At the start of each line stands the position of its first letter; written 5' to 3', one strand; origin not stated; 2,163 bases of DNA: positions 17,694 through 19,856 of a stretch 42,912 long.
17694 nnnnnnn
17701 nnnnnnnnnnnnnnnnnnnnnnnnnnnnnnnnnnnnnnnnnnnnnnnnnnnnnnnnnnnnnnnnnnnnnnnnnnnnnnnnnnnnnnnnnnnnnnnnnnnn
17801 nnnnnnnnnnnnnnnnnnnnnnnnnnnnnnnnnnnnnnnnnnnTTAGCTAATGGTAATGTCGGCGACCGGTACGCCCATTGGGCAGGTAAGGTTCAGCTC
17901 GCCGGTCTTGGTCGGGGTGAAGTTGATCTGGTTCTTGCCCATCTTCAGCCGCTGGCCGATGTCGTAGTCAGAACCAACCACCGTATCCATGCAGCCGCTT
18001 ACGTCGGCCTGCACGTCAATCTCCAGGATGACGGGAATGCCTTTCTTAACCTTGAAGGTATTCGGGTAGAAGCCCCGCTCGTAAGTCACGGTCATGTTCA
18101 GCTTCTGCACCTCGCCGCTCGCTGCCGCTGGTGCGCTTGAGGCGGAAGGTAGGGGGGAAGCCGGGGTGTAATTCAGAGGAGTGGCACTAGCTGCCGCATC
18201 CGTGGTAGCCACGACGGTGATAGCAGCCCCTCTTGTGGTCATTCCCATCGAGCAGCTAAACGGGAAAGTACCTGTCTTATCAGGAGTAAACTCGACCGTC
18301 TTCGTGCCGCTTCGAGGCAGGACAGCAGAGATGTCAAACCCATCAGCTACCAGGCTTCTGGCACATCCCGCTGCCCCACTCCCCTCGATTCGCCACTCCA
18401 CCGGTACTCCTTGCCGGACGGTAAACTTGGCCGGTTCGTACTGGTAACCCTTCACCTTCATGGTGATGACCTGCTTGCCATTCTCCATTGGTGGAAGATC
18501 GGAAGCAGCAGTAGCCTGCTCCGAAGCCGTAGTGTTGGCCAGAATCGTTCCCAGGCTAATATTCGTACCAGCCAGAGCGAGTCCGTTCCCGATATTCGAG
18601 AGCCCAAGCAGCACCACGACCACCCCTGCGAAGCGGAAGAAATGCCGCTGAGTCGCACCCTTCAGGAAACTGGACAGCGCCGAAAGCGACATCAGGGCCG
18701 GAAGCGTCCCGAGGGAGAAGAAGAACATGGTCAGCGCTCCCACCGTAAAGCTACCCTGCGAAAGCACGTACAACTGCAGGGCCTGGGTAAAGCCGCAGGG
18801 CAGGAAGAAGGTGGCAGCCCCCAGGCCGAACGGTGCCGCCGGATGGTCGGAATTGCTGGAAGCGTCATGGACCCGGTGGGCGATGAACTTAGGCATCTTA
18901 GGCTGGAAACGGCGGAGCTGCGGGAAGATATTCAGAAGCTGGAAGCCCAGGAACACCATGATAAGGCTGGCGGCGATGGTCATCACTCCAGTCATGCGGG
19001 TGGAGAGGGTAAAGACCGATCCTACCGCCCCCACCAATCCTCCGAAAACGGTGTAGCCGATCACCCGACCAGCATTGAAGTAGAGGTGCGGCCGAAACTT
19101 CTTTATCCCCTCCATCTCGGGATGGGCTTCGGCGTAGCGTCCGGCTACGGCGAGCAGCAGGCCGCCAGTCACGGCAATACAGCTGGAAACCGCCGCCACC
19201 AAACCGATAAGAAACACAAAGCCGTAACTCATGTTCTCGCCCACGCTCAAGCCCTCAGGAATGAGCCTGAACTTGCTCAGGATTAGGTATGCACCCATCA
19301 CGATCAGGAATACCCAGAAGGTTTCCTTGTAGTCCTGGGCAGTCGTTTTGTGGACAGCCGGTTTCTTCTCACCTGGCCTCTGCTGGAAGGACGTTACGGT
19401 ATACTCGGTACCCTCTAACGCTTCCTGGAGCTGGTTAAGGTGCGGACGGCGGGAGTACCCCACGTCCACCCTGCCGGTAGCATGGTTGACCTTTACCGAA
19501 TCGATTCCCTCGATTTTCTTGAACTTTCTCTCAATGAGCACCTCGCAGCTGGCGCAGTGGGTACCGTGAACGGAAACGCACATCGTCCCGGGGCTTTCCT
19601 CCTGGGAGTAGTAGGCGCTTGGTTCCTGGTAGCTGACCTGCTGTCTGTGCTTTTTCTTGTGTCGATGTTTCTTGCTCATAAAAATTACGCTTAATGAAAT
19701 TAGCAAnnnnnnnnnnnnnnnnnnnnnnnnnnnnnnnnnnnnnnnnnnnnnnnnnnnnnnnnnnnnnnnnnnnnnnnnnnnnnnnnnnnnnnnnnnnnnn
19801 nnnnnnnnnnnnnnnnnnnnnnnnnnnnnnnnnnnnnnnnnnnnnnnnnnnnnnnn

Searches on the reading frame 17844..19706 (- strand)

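Call 9: search_protein_families(library=pfam, proteins=[window:17844-19706:-], max_evalue=0.001)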
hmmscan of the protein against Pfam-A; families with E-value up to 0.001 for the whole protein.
window:17844-19706:- (620 aa): 3 families
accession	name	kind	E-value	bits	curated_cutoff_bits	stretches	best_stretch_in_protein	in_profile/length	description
PF13386.12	DsbD_2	-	8.9e-39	133.9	24.9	1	164-369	2-198/199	Cytochrome C biogenesis protein transmembrane region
PF13473.12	Cupredoxin_1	-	1.6e-18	67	27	2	400-494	16-101/104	Cupredoxin-like domain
PF00403.32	HMA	-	1.3e-12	48.3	24.8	1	44-102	2-61/62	Heavy-metal-associated domain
